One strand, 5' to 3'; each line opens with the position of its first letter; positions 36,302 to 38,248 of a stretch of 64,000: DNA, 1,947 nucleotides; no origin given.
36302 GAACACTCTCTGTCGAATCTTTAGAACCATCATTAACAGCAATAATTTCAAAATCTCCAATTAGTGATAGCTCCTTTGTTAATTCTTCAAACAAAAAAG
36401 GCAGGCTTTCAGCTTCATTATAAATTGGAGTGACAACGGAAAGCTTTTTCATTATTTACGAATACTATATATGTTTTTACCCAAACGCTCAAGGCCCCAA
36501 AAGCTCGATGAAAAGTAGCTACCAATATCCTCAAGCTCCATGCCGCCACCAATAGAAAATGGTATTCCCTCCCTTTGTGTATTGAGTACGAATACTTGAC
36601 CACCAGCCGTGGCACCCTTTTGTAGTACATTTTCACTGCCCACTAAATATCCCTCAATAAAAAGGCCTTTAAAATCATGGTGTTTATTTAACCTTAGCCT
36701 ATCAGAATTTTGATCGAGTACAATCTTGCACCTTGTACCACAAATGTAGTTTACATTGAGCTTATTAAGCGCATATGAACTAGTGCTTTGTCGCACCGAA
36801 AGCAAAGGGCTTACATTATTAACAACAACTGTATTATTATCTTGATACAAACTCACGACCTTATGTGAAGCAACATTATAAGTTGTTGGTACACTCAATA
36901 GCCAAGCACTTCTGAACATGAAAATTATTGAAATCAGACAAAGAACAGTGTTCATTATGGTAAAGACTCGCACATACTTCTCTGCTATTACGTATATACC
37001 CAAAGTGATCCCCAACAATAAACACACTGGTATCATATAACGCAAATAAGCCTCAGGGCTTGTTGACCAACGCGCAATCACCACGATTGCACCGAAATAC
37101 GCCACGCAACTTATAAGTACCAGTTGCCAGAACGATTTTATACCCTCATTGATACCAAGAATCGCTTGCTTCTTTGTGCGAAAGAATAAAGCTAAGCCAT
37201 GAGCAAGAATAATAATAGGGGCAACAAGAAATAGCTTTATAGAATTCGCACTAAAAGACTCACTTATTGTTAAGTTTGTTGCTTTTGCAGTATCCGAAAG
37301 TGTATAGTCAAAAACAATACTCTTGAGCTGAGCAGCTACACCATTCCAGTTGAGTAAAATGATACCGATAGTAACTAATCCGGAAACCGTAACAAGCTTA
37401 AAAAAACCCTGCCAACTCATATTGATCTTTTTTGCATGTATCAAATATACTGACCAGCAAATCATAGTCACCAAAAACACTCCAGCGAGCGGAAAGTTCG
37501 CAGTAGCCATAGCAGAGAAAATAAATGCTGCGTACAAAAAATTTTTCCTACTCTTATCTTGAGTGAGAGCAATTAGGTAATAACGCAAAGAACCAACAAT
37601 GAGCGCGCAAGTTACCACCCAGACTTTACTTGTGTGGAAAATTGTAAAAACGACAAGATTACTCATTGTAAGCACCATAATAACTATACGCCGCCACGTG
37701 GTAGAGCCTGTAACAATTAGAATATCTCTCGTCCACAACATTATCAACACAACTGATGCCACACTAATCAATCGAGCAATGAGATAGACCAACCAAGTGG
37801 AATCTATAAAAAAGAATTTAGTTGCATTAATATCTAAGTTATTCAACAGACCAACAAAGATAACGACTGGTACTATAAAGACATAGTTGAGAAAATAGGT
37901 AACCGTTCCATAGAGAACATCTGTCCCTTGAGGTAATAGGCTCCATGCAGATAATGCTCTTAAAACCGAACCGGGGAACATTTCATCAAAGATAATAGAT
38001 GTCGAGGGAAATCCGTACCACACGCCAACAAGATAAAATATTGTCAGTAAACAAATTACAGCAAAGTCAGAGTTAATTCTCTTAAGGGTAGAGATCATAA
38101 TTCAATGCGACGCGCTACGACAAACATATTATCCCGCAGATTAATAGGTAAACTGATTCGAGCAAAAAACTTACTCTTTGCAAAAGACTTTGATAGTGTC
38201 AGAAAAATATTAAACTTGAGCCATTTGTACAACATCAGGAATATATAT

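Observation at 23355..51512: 28-kb translationally coupled glycosylation island with unusually high methyltransferase content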

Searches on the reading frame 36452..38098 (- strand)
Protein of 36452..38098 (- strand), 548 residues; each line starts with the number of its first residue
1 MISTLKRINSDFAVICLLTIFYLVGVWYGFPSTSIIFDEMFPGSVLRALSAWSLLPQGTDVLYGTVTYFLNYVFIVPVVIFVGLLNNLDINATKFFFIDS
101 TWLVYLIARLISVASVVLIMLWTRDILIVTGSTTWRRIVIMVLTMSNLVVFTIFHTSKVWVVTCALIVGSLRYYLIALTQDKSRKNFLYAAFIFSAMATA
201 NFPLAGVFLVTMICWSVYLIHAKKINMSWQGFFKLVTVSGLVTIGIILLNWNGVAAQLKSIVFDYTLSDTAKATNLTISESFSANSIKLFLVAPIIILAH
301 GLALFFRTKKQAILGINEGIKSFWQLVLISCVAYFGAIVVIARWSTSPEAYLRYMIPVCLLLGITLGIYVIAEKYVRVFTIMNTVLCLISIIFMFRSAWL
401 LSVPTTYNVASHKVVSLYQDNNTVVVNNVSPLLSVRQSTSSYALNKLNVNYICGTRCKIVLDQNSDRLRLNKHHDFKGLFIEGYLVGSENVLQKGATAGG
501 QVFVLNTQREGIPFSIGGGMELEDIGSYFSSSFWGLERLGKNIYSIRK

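Call 5: search_protein_families(library=pfam, proteins=[window:36452-38098:-], max_evalue=0.01)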
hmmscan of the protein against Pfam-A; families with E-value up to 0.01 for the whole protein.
window:36452-38098:- (548 aa): 0 families

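Call 10: search_protein_families(library=ncbifam, proteins=[window:36452-38098:-], max_evalue=0.01)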
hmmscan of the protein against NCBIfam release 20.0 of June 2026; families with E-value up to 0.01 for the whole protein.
window:36452-38098:- (548 aa): 0 families

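Call 14: find_homologous_proteins(query=window:36452-38098:-)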
Query window:36452-38098:- (548 aa): 9 proteins with E <= 0.001 among 8000 candidates.
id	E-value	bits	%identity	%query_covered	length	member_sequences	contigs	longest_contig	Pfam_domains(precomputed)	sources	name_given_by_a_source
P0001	0.0e+0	1192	100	100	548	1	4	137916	-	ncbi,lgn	-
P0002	2.2e-236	804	66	99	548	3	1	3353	-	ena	-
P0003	1.9e-152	527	47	98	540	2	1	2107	-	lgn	-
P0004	2.0e-64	236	32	98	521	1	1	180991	-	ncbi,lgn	-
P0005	3.1e-60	223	31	97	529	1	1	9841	-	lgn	-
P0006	4.5e-54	202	32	95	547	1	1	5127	-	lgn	-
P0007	1.8e-50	190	29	98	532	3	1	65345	-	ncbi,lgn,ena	ncbi:MAG: hypothetical protein WCV79_02005 [Candidatus Paceibacterota bacterium]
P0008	2.0e-32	131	25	97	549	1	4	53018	-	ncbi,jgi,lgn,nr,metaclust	ncbi:MAG: hypothetical protein ABA06_04690 [Parcubacteria bacterium C7867-001]|nr:MAG: hypothetical 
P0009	6.0e-25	106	26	98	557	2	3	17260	-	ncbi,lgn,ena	-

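Call 15: find_encoding_contigs(protein=P0001, flank=10000, max_places=4)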
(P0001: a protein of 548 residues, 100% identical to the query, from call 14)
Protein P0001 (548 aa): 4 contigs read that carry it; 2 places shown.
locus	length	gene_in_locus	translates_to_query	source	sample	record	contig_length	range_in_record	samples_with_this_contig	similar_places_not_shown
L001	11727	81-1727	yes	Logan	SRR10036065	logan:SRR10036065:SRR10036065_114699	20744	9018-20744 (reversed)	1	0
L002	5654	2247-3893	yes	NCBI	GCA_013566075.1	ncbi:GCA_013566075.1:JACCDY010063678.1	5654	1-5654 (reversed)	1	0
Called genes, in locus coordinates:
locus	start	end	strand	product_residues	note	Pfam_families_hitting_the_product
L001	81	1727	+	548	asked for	-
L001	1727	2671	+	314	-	PF00535:Glycos_transf_2, PF13641:Glyco_tranf_2_3 (weak)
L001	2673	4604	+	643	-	PF13522:GATase_6, PF13537:GATase_7, PF00733:Asn_synthase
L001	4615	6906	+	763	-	PF09586:YfhO (weak)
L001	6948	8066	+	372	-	PF01075:Glyco_transf_9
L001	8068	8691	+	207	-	PF13489:Methyltransf_23, PF08241:Methyltransf_11, PF08242:Methyltransf_12 (weak), PF13649:Methyltransf_25 (weak), PF13847:Methyltransf_31 (weak)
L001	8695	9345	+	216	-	PF13489:Methyltransf_23, PF13649:Methyltransf_25 (weak), PF08241:Methyltransf_11, PF13847:Methyltransf_31 (weak)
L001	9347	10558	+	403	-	PF13439:Glyco_transf_4, PF13477:Glyco_trans_4_2 (weak), PF13579:Glyco_trans_4_4, PF20706:GT4-conflict, PF00534:Glycos_transf_1, PF13692:Glyco_trans_1_4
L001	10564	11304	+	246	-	PF13489:Methyltransf_23, PF08241:Methyltransf_11 (weak), PF08242:Methyltransf_12 (weak), PF13649:Methyltransf_25 (weak)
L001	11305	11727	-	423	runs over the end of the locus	PF01943:Polysacc_synt, PF13440:Polysacc_synt_3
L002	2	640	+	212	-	?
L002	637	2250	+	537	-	PF00535:Glycos_transf_2, PF13641:Glyco_tranf_2_3, PF13649:Methyltransf_25 (faint), PF13489:Methyltransf_23, PF13847:Methyltransf_31 (weak), PF08241:Methyltransf_11 (weak), PF08242:Methyltransf_12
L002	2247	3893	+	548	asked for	-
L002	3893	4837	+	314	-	PF00535:Glycos_transf_2, PF13641:Glyco_tranf_2_3 (weak)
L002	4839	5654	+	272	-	?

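Call 16: find_encoding_contigs(protein=P0004, flank=10000, max_places=2)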
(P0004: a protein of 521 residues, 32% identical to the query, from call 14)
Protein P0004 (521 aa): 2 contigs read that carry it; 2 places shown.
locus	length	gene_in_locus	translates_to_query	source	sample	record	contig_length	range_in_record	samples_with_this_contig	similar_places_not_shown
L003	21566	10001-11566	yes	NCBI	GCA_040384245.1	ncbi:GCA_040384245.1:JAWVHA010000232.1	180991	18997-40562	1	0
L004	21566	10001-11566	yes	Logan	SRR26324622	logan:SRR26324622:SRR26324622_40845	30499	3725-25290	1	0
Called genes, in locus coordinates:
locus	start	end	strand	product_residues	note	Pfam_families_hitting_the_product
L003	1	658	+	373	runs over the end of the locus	PF13439:Glyco_transf_4, PF13579:Glyco_trans_4_4 (weak), PF00534:Glycos_transf_1, PF13692:Glyco_trans_1_4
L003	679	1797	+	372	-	PF13439:Glyco_transf_4, PF20706:GT4-conflict (weak), PF00534:Glycos_transf_1, PF13692:Glyco_trans_1_4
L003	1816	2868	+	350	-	PF00534:Glycos_transf_1, PF13692:Glyco_trans_1_4, PF13524:Glyco_trans_1_2 (weak)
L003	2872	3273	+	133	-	PF04138:GtrA_DPMS_TM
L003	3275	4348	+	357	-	PF00534:Glycos_transf_1, PF13692:Glyco_trans_1_4, PF13524:Glyco_trans_1_2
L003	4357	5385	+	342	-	-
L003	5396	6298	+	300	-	PF13489:Methyltransf_23, PF07021:MetW, PF13847:Methyltransf_31 (weak), PF08241:Methyltransf_11, PF13649:Methyltransf_25 (weak)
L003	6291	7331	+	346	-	PF03016:Exostosin_GT47, PF24785:RXYLT1_C (faint)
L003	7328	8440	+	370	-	PF13439:Glyco_transf_4 (weak), PF00534:Glycos_transf_1, PF13692:Glyco_trans_1_4, PF13524:Glyco_trans_1_2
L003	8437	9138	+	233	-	PF00535:Glycos_transf_2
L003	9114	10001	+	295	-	PF13489:Methyltransf_23, PF08241:Methyltransf_11, PF08242:Methyltransf_12, PF13649:Methyltransf_25, PF13847:Methyltransf_31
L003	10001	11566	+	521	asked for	-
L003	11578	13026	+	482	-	-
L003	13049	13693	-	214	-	PF08241:Methyltransf_11, PF13649:Methyltransf_25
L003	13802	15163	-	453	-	PF00890:FAD_binding_2 (faint), PF01266:DAO (weak), PF07992:Pyr_redox_2 (weak), PF13450:NAD_binding_8 (faint), PF05199:GMC_oxred_C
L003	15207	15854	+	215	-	PF13489:Methyltransf_23 (weak), PF13847:Methyltransf_31 (faint), PF08241:Methyltransf_11, PF13649:Methyltransf_25 (weak)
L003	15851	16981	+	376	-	PF13439:Glyco_transf_4, PF13579:Glyco_trans_4_4 (weak), PF00534:Glycos_transf_1, PF13692:Glyco_trans_1_4, PF13524:Glyco_trans_1_2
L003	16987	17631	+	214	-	PF13489:Methyltransf_23, PF08241:Methyltransf_11, PF13649:Methyltransf_25, PF08242:Methyltransf_12 (weak), PF13847:Methyltransf_31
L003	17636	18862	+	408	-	PF13477:Glyco_trans_4_2, PF13439:Glyco_transf_4, PF13579:Glyco_trans_4_4, PF00534:Glycos_transf_1, PF13692:Glyco_trans_1_4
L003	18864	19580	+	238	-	PF13489:Methyltransf_23 (weak), PF08242:Methyltransf_12 (weak)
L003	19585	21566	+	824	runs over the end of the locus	PF09586:YfhO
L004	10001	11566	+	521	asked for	-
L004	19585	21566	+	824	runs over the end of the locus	PF09586:YfhO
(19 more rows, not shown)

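Call 18: find_encoding_contigs(protein=P0008, flank=10000, max_places=1)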
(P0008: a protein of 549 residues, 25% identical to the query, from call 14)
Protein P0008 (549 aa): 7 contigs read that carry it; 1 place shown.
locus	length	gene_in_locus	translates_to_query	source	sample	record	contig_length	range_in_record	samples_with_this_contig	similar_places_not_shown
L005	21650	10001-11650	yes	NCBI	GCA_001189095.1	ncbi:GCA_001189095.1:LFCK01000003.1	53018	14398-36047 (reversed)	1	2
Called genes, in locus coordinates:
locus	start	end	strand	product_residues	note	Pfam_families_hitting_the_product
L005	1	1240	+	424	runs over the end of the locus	PF08421:Methyltransf_13, PF13489:Methyltransf_23, PF08241:Methyltransf_11, PF08242:Methyltransf_12, PF13649:Methyltransf_25 (weak), PF08484:Methyltransf_14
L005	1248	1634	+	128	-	PF00190:Cupin_1 (faint), PF14667:Polysacc_synt_C (weak), PF07883:Cupin_2 (weak)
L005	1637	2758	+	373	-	PF00155:Aminotran_1_2, PF01041:DegT_DnrJ_EryC1, PF01053:Cys_Met_Meta_PP (weak), PF01212:Beta_elim_lyase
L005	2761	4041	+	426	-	PF00534:Glycos_transf_1, PF13692:Glyco_trans_1_4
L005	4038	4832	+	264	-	-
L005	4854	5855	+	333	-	PF01370:Epimerase, PF04321:RmlD_sub_bind (weak), PF16363:GDP_Man_Dehyd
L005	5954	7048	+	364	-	PF13439:Glyco_transf_4, PF13579:Glyco_trans_4_4 (weak), PF00534:Glycos_transf_1, PF13692:Glyco_trans_1_4, PF13524:Glyco_trans_1_2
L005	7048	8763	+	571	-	-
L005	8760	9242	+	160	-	PF04138:GtrA_DPMS_TM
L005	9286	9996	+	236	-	PF00535:Glycos_transf_2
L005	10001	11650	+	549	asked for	-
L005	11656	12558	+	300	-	PF01073:3Beta_HSD, PF01370:Epimerase, PF02719:Polysacc_synt_2, PF04321:RmlD_sub_bind, PF16363:GDP_Man_Dehyd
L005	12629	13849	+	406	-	PF00266:Aminotran_5 (faint), PF00155:Aminotran_1_2, PF01041:DegT_DnrJ_EryC1, PF01053:Cys_Met_Meta_PP, PF01212:Beta_elim_lyase (weak)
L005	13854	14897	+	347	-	PF01073:3Beta_HSD, PF01370:Epimerase, PF02719:Polysacc_synt_2, PF04321:RmlD_sub_bind, PF07993:NAD_binding_4, PF13460:NAD_binding_10 (weak), PF16363:GDP_Man_Dehyd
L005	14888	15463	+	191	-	PF00908:dTDP_sugar_isom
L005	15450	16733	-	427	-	PF01943:Polysacc_synt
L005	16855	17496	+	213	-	PF05050:Methyltransf_21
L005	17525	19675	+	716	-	PF04932:Wzy_C, PF07719:TPR_2 (faint), PF13181:TPR_8 (faint), PF14559:TPR_19 (faint)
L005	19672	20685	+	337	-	PF01565:FAD_binding_4, PF02873:MurB_C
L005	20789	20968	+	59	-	-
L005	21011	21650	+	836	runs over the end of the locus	PF07517:SecA_DEAD, PF01043:SecA_PP_bind, PF21090:P-loop_SecA, PF07516:SecA_SW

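Call 19: find_encoding_contigs(protein=P0007, flank=10000, max_places=1)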
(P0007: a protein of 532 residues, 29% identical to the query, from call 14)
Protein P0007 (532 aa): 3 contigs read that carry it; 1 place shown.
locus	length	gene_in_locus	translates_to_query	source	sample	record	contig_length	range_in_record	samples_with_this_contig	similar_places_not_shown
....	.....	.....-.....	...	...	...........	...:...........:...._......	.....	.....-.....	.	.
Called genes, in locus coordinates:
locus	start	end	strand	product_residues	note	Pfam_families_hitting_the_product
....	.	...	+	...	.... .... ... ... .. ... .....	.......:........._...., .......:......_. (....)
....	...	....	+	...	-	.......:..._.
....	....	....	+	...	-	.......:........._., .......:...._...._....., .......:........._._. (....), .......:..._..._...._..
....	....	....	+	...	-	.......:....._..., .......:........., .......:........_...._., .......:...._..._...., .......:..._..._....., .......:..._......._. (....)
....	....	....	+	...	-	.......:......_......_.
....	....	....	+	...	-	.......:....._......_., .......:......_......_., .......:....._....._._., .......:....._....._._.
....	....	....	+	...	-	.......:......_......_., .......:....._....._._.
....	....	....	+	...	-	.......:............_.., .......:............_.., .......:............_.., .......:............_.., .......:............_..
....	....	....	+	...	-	-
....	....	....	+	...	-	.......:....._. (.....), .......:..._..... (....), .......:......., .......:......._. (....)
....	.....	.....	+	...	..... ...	-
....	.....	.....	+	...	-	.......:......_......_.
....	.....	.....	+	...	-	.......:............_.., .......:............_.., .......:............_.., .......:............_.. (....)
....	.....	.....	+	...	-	-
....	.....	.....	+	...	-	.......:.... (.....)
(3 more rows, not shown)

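Call 22: search_solved_structures(query=A1, max_evalue=10)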
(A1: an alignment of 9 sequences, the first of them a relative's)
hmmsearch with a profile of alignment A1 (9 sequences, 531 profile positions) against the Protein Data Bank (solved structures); distinct sequences matched with E-value up to 10: 2.
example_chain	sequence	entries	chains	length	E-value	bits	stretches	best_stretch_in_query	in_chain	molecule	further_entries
9djw_0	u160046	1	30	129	1.9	10.2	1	409-459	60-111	Antigen receptor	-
5l75_F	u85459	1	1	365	1.9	10.2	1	341-399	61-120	FIG000988: Predicted permease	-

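Call 28: find_related_loci(query=A1, collection=genome_contigs, flank=10000)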
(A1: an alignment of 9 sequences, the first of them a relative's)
Query A1 (548 aa) in genome_contigs; peptide patterns used: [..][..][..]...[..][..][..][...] (x = any residue, [..] = any of these).
28 stretches matched a pattern; 12 encode a relative of the query (tblastn E <= 1e-3); 12 distinct loci.
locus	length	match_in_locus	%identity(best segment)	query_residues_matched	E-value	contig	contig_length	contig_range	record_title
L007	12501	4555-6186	67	5-548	0e+0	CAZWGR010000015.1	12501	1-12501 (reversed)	MAG TPA_asm: uncultured Candidatus Saccharibacteria bacterium isolate SRP285395_co1_403 genome assembly, contig: NODE_82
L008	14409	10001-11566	31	1-544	3e-59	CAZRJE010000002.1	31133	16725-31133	MAG TPA_asm: uncultured Candidatus Saccharibacteria bacterium isolate SRP135725_co1_380 genome assembly, contig: NODE_16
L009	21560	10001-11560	29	9-544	2e-55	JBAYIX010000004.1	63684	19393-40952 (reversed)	MAG: Candidatus Paceibacterota bacterium isolate SO_2016_GW1_41 scaffold00958_OW334_2016, whole genome shotgun sequence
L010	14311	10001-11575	27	14-544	5e-51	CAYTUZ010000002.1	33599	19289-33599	MAG TPA_asm: uncultured Candidatus Saccharibacteria bacterium isolate binchicken_co50_16 genome assembly, contig: NODE_1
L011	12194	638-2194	28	14-544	2e-50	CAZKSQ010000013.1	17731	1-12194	MAG TPA_asm: uncultured Candidatus Saccharibacteria bacterium isolate binchicken_co54_96 genome assembly, contig: NODE_5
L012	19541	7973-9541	30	3-547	7e-46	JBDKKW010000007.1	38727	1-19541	MAG: Candidatus Parcubacteria bacterium isolate hopbrook_2019_sw_WHONDRS-S19S_0012_A_bin.19 scaffold_0000022, whole geno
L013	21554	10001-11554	28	5-544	6e-44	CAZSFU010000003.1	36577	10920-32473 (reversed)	MAG TPA_asm: uncultured Candidatus Saccharibacteria bacterium isolate SRP170004_co1_24 genome assembly, contig: NODE_156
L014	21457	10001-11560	25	7-544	4e-39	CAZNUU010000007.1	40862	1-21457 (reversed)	MAG TPA_asm: uncultured Candidatus Saccharibacteria bacterium isolate SRP273308_co1_7 genome assembly, contig: NODE_903_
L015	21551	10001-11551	25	11-544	5e-38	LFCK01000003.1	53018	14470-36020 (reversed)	MAG: Parcubacteria bacterium C7867-001 C7867_00073, whole genome shotgun sequence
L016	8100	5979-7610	26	3-548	2e-36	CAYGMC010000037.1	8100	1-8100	MAG TPA_asm: uncultured Candidatus Saccharibacteria bacterium isolate ERP113451_co5_162 genome assembly, contig: NODE_59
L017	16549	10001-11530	25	24-543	8e-34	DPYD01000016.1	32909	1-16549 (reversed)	MAG TPA_asm: Candidatus Kaiserbacteria bacterium isolate UBA10103 contig_3003, whole genome shotgun sequence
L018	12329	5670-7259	26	11-548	1e-31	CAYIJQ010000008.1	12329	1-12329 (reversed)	MAG TPA_asm: uncultured Candidatus Saccharibacteria bacterium isolate ERP119705_co24_1052 genome assembly, contig: NODE_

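Call 31: predict_structure(alignment_id=A1)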
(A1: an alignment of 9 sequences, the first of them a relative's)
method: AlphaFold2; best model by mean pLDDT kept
length: 548 residues; sequences in the alignment: 9
mean_pLDDT: 71.3   pTM: 0.76
mean pLDDT of the five models: 71.3, 70.6, 68.0, 68.0, 67.8
residues with pLDDT >= 90: 105; 70-90: 196; 50-70: 161; < 50: 86
segments of 3 or more residues with pLDDT < 50: 1-7, 31-39, 311-314, 430-437, 464-487, 509-527, 533-541
pLDDT, mean of each block of 10 residues (from residue 1): 48 87 70 45 63 58 67 79 85 74 73 87 92 88 82 62 92 91 83 92 85 92 86 91 81 62 56 75 89 88 82 63 92 92 73 84 90 86 91 76 57 63 59 48 54 52 48 41 43 58 58 32 46 46 61
secondary structure, 60 per line:
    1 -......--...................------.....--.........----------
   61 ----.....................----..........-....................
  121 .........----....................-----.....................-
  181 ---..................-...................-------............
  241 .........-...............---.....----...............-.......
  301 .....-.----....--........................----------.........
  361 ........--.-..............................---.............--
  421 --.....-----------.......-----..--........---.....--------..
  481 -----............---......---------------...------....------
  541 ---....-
elements in order: H2-7 H10-28 H35-39 H42-50 H65-85 H90-99 H101-129 H134-153 H159-179 H184-201 H203-221 H229-249 H251-265 H269-273 H278-292 H294-305 H312-315 H318-341 H352-368 H373-402 H406-418 E423-427 H439-445 H455-462 H466-470 H486-497 E501-506 H531-534 E544-547

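Call 35: fold_search(model_id=the predicted structure, library=pdb)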
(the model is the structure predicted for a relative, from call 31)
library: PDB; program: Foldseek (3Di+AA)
matches with E <= 10: 259; with E <= 0.001: 0
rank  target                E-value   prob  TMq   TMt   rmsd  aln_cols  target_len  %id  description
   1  7zli_A                4.8e-03  1.00  0.38  0.33  10.7       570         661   10  Cryo-EM structure of C-mannosyltransferase CeDPY19, in complex with Dol25-P-Man and bound to CMT2-Fab and anti-Fab nan (released 2023-01-11)
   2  5f15                  6.2e-03  1.00  0.37  0.38  12.4       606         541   11  Crystal Structure of ArnT from Cupriavidus metallidurans bound to Undecaprenyl phosphate (released 2016-02-17)
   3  9i5k_A                1.6e-02  1.00  0.45  0.49   7.3       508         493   10  Structure of the Chaetomium thermophilum Pmt4 homodimer (C2 symmetry) (released 2025-12-24)
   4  7zlh_A                1.9e-02  1.00  0.37  0.32  12.1       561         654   12  Cryo-EM structure of C-mannosyltransferase CeDPY19, in apo state, bound to CMT2-Fab and anti-Fab nanobody (released 2023-01-11)
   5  7bvh_A                2.6e-02  1.00  0.41  0.23   6.6       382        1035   13  Crystal structure of arabinosyltransferase EmbC2-AcpM2 complex from Mycobacterium smegmatis complexed with di-arabinos (released 2020-04-29)
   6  5ezm                  3.0e-02  0.99  0.42  0.42  11.1       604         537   10  Crystal Structure of ArnT from Cupriavidus metallidurans in the apo state (released 2016-02-17)
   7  7zlg_A                5.9e-02  0.90  0.26  0.22  11.5       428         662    9  Cryo-EM structure of C-mannosyltransferase CeDPY19, in complex with acceptor peptide and bound to CMT2-Fab and anti-Fa (released 2023-01-11)
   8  7bvc_B                6.1e-02  1.00  0.30  0.17   7.5       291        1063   12  Cryo-EM structure of Mycobacterium smegmatis arabinosyltransferase EmbA-EmbB-AcpM2 in complex with ethambutol (released 2020-04-29)
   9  8if8_B                7.0e-02  0.99  0.33  0.30   8.0       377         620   11  Arabinosyltransferase AftA (released 2023-05-31)
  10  6p25_A                9.8e-02  0.98  0.28  0.22  10.9       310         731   14  Structure of S. cerevisiae protein O-mannosyltransferase Pmt1-Pmt2 complex bound to the sugar donor and a peptide acce (released 2019-07-10)
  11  9s6r_A                1.3e-01  0.97  0.33  0.43  10.6       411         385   10  Ternary cryo-EM structure of yeast ALG3 with Dol25-PP-GlcNAc2Man5, Dol25-P-Man, and Fab (released 2026-03-18)
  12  6wbx                  3.2e-01  0.87  0.32  0.16   9.0       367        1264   13  Single-Particle Cryo-EM Structure of Arabinofuranosyltransferase AftD from Mycobacteria, Mutant R1389S Class 1 (released 2020-05-13)
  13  5jdl                  3.8e-01  0.06  0.08  0.11  21.3       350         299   12  Structural mechanisms of extracellular ion exchange and induced binding-site occlusion in the sodium-calcium exchanger N (released 2016-05-11)
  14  7a0g_AAA              4.9e-01  0.09  0.11  0.16  33.6       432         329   12  Structure of the SmhB pore of the tripartite alpha-pore forming toxin, Smh, from Serratia marcescens. (released 2021-03-31)
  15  8ghj_A                5.2e-01  0.20  0.12  0.21  15.1       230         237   14  Crystal structure of human AQP2 T125M mutant (released 2023-09-20)
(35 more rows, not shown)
